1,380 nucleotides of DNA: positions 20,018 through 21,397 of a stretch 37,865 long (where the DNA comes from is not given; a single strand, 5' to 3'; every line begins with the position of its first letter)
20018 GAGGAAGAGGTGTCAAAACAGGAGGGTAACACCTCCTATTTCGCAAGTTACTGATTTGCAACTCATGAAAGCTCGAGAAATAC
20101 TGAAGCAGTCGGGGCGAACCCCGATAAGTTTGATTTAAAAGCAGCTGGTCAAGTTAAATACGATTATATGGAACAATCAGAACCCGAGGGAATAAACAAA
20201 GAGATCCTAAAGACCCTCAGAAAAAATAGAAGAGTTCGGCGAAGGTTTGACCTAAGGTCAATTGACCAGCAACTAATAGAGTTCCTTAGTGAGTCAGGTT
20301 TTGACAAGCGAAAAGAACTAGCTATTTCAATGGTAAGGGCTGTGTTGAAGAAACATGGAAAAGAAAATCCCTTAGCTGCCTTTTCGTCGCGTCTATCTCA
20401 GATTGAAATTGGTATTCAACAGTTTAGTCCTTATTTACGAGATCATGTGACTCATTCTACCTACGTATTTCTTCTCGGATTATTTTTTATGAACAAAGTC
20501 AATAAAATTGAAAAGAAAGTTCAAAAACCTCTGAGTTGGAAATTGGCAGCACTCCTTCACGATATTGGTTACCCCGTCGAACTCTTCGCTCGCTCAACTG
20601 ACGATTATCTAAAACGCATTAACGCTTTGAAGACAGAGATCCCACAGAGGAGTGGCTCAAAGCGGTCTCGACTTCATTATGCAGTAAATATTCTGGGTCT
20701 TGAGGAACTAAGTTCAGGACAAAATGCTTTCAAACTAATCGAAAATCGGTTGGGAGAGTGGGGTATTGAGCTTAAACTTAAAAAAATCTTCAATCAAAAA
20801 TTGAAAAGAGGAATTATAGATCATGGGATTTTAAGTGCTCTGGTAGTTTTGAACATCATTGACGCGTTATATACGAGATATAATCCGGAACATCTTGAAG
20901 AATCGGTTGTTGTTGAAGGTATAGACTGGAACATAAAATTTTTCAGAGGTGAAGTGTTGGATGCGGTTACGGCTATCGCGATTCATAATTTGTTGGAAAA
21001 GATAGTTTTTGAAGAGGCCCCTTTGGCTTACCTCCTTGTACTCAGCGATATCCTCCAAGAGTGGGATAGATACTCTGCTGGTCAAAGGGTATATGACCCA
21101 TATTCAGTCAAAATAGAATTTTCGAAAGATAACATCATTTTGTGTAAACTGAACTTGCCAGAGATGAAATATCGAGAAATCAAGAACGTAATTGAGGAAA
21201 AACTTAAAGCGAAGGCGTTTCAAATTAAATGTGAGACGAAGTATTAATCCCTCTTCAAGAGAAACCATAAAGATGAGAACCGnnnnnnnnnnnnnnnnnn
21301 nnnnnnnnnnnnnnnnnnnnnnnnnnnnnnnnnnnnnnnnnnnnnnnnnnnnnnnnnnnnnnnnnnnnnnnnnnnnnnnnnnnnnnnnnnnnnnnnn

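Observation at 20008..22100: About 80-nt direct repeats exactly 2 kb apart bracket a two-gene cassette and carry a hairpin with a compensatory base-pair change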

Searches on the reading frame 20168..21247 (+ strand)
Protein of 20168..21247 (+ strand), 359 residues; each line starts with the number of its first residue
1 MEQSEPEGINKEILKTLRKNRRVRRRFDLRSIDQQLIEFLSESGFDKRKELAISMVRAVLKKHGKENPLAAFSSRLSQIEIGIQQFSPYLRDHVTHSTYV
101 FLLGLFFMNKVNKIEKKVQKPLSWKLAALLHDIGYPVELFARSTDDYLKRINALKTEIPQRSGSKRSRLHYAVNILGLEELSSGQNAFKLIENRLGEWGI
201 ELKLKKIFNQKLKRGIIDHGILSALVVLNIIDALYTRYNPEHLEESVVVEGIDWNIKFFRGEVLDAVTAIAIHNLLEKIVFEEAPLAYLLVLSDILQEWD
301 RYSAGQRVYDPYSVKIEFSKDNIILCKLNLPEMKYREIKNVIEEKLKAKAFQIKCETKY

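Call 8: search_protein_families(library=pfam, proteins=[window:20168-21247:+], max_evalue=0.01)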
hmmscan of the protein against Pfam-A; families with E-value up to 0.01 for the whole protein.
window:20168-21247:+ (359 aa): 1 family
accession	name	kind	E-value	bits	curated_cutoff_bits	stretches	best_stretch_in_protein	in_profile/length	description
PF01966.28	HD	-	0.0018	19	22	0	106-201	14-92/116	HD domain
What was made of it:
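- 20168..21247 (+): First gene of the bracketed cassette, 359 aa, with a weak HD-domain match. Call 8 (PF01966, E=0.0018, below the curated cut-off).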

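Call 9: search_protein_families(library=padloc, proteins=[window:20168-21247:+], max_evalue=0.01)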
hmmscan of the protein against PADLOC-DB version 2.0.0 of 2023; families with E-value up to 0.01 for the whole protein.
window:20168-21247:+ (359 aa): 0 families

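Call 89: search_protein_families(library=phrogs, proteins=[window:20168-21247:+], max_evalue=0.01)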
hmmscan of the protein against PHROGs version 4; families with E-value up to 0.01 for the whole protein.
window:20168-21247:+ (359 aa): 1 family
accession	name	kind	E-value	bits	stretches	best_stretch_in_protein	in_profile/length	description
phrog_23882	-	unknown function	0.0052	18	1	252-341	8-97/105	-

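Call 90: search_protein_families(library=ncbifam, proteins=[window:20168-21247:+], max_evalue=0.01)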
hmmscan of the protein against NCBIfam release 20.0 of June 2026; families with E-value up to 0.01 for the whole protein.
window:20168-21247:+ (359 aa): 0 families
